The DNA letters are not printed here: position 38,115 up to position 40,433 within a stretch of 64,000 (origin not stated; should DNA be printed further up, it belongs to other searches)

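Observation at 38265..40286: Phosphoethanolamine-transferase-fold enzyme with a ~120-aa C-terminal extension inside the glycan cluster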

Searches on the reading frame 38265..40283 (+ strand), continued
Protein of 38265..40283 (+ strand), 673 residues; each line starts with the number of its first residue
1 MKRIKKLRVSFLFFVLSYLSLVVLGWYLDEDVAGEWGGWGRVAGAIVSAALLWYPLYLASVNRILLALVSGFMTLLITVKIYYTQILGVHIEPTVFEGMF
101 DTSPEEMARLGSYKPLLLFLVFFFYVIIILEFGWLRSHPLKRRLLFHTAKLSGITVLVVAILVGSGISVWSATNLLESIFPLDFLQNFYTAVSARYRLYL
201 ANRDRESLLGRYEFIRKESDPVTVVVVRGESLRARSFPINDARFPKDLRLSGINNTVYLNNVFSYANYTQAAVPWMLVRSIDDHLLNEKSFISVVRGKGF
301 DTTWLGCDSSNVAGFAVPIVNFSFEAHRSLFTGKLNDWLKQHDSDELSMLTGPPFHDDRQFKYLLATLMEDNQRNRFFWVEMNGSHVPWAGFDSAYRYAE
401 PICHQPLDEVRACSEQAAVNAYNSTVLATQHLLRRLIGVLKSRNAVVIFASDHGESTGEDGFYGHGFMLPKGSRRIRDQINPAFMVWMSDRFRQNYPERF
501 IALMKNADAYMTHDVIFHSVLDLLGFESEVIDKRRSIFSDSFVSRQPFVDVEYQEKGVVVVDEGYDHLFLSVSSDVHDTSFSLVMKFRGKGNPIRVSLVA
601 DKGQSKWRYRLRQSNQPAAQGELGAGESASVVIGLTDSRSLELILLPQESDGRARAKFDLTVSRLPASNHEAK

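Call 56: search_solved_structures(query=A1, max_evalue=0.00001, show_alignments=5)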
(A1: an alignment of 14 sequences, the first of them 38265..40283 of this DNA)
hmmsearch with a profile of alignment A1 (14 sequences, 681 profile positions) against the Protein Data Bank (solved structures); distinct sequences matched with E-value up to 0.00001: 17.
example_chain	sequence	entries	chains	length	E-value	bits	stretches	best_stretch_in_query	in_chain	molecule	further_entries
5fgn_A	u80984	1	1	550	2.2e-25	92.2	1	369-531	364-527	lipooligosaccharide phosphoethanolamine transferase A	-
4kav_A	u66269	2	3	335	1.9e-24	89.1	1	369-531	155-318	YhbX/YhjW/YijP/YjdB family protein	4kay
4tn0_A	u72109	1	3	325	5e-23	84.4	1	378-469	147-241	UPF0141 protein yjdB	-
9nww_B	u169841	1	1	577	1.4e-16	63.1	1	375-476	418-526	Probable phosphatidylethanolamine transferase Mcr-1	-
6li5_A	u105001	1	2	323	5e-15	58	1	374-476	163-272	Probable phosphatidylethanolamine transferase Mcr-1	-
5grr_A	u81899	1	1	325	5e-15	58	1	374-476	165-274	Probable phosphatidylethanolamine transferase Mcr-1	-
5lrm_A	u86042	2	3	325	5.1e-15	57.9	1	374-476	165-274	phosphatidylethanolamine transferase Mcr-1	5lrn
5zjv_A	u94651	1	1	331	5.4e-15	57.9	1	374-476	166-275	Probable phosphatidylethanolamine transferase Mcr-1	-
5k4p_A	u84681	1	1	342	5.4e-15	57.8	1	374-476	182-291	Probable phosphatidylethanolamine transferase Mcr-1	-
5ylc_A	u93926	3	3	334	5.5e-15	57.8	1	374-476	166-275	Probable phosphatidylethanolamine transferase Mcr-1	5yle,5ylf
6li4_A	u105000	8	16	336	5.8e-15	57.8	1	374-476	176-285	Probable phosphatidylethanolamine transferase Mcr-1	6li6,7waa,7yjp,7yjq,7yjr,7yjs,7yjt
5gov_B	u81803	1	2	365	6.5e-15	57.6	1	374-476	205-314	Probable phosphatidylethanolamine transferase Mcr-1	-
6a7w_A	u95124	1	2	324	3.2e-14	55.3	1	373-476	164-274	Putative integral membrane protein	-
5mx9_A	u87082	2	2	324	3.2e-14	55.3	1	373-476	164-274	Phosphatidylethanolamine transferase Mcr-2 | Putative integral membrane protein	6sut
6bne_A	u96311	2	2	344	2.3e-13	52.5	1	369-469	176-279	Phosphoethanolamine transferase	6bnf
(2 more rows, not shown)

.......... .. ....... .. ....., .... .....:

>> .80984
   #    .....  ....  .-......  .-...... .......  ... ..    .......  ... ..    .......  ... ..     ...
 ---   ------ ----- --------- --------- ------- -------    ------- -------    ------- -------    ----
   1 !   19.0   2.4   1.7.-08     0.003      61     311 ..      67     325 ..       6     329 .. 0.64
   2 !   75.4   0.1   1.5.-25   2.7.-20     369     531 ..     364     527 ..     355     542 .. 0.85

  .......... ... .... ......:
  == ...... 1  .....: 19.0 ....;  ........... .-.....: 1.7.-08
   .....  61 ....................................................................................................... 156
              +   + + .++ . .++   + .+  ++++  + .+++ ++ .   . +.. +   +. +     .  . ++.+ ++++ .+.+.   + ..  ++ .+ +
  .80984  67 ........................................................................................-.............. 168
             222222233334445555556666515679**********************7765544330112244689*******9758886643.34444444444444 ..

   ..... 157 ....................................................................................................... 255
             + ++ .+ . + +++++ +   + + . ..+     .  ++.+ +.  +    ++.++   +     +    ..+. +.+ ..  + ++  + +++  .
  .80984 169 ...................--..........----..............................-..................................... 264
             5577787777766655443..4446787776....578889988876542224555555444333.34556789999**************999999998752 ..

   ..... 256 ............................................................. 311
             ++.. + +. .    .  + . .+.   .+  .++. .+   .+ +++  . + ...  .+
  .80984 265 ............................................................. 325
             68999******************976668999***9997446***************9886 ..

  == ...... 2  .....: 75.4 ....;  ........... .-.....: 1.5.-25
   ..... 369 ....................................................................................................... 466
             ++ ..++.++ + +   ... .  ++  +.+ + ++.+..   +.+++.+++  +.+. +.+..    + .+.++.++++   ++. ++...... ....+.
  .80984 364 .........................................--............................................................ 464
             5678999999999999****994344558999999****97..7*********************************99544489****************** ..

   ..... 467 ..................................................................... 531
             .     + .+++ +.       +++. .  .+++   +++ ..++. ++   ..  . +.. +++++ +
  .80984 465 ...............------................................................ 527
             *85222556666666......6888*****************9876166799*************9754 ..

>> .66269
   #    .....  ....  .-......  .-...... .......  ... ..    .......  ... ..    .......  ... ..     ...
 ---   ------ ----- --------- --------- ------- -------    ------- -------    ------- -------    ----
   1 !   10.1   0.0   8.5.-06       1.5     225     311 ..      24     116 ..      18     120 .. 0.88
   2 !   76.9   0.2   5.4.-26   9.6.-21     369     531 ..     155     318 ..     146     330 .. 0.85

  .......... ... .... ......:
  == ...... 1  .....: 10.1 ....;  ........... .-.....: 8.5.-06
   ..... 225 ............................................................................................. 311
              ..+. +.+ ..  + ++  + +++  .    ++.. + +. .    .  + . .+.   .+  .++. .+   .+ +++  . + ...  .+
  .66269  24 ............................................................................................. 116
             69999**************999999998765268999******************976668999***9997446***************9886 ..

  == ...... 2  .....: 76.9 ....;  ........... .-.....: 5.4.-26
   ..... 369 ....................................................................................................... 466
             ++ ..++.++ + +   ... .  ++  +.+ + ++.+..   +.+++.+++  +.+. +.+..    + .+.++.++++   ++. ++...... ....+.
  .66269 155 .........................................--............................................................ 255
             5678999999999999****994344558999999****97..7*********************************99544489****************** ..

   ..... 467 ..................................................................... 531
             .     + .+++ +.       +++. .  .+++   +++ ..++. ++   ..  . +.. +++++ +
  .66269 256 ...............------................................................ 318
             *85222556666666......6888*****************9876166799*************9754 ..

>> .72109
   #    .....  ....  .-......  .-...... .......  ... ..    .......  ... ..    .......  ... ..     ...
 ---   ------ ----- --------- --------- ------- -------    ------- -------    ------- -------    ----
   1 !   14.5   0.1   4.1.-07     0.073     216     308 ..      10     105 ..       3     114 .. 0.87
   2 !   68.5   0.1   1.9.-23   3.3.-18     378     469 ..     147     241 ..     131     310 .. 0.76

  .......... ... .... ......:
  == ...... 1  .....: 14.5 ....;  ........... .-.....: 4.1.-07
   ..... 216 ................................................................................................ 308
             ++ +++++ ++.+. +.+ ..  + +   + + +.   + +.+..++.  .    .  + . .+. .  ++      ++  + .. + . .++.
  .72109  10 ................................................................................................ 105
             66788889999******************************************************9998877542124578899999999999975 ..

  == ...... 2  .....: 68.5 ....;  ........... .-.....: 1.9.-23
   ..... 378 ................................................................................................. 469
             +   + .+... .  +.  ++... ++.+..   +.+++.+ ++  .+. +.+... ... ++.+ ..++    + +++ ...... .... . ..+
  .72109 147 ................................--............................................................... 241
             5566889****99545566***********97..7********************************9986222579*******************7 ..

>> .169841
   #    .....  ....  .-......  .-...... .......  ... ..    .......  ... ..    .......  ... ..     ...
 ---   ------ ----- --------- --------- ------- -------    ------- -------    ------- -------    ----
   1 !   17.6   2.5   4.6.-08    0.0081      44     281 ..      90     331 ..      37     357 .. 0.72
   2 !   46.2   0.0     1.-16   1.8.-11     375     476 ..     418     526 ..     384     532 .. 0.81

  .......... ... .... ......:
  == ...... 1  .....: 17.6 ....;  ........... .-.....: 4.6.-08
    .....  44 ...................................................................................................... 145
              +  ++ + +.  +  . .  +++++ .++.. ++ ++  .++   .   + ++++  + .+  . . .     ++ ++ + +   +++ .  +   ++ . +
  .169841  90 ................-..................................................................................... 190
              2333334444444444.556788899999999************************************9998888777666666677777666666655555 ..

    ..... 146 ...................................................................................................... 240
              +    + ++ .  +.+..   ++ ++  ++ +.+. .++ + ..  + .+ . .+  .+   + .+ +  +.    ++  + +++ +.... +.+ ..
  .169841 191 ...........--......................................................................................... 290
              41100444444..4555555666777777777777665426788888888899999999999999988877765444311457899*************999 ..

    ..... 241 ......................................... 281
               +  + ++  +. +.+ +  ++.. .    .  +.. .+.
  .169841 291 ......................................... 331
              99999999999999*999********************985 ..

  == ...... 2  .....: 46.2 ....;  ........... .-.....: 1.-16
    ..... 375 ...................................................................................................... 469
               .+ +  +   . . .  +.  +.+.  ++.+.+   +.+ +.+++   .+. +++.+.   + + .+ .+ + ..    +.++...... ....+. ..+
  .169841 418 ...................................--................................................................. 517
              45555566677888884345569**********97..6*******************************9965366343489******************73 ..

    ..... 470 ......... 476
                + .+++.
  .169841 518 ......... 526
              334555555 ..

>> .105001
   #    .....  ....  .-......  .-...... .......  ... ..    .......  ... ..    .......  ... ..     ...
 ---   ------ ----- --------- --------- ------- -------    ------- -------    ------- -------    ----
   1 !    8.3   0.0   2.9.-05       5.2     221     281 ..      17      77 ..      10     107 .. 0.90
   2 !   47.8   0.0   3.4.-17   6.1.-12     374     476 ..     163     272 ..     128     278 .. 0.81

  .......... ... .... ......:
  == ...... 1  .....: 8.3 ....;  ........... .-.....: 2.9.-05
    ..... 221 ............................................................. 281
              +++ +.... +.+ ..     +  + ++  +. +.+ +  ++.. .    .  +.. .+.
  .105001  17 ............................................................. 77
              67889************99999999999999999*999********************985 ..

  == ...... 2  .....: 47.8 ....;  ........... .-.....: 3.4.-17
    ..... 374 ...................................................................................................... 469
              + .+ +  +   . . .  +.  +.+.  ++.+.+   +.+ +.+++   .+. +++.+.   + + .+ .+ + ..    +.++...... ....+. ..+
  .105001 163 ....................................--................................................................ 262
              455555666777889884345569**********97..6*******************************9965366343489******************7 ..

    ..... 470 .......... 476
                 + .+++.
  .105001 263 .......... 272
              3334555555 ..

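Call 59: find_encoding_contigs(protein=P0015, flank=10000, max_places=1)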
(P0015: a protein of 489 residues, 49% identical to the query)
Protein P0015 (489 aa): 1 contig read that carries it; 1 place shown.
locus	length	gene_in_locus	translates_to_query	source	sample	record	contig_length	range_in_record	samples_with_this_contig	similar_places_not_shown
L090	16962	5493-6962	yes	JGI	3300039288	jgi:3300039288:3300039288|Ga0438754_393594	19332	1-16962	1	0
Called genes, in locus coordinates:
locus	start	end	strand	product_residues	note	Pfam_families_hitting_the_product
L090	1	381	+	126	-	?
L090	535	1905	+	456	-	PF00483:NTP_transferase, PF22640:ManC_GMP_beta-helix, PF01050:MannoseP_isomer, PF07883:Cupin_2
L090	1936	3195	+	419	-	PF00005:ABC_tran, PF14524:Wzt_C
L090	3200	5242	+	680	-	PF13489:Methyltransf_23, PF08241:Methyltransf_11, PF08242:Methyltransf_12, PF13649:Methyltransf_25, PF13847:Methyltransf_31, PF00534:Glycos_transf_1 (weak), PF13524:Glyco_trans_1_2 (weak), PF13692:Glyco_trans_1_4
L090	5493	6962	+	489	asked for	PF00884:Sulfatase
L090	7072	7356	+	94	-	-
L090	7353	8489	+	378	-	PF02350:Epimerase_2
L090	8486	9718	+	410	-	PF00534:Glycos_transf_1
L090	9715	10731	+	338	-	PF13439:Glyco_transf_4, PF20706:GT4-conflict, PF00534:Glycos_transf_1, PF13692:Glyco_trans_1_4, PF13524:Glyco_trans_1_2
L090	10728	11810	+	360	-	PF13439:Glyco_transf_4, PF20706:GT4-conflict (weak), PF00534:Glycos_transf_1, PF13692:Glyco_trans_1_4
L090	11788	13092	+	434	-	PF02397:Bac_transf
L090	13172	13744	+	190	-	-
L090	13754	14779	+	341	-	PF13360:PQQ_2 (faint)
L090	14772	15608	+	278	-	PF02899:Phage_int_SAM_1, PF13495:Phage_int_SAM_4 (weak), PF00589:Phage_integrase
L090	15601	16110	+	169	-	PF04191:PEMT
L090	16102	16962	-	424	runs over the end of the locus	PF03772:Competence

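Call 60: find_encoding_contigs(protein=P0003, flank=10000, max_places=1)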
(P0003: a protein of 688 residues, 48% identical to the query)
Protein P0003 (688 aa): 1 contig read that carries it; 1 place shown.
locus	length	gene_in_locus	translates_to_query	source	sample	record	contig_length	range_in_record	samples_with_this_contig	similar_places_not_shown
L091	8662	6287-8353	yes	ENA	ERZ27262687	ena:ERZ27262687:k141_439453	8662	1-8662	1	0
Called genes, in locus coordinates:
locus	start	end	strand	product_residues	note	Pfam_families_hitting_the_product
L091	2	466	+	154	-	?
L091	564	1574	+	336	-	PF01061:ABC2_membrane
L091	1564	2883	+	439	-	PF13476:AAA_23 (faint), PF00005:ABC_tran, PF13304:AAA_21 (faint), PF14524:Wzt_C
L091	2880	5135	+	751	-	PF13489:Methyltransf_23, PF08241:Methyltransf_11, PF08242:Methyltransf_12, PF13649:Methyltransf_25, PF13847:Methyltransf_31, PF13692:Glyco_trans_1_4 (weak)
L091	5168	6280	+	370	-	-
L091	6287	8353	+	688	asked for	PF00884:Sulfatase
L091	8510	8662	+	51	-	?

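Call 61: find_encoding_contigs(protein=P0006, flank=10000, max_places=1)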
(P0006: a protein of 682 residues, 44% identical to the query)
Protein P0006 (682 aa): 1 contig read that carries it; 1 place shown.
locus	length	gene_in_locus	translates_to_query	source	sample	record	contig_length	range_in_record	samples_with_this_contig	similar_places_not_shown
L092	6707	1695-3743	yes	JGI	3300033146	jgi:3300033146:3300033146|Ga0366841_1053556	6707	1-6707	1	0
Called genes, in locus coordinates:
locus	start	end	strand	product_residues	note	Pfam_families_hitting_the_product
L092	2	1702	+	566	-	?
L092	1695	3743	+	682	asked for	PF00884:Sulfatase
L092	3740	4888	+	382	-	PF02350:Epimerase_2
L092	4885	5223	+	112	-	-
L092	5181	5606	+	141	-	-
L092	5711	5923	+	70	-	-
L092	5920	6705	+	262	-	?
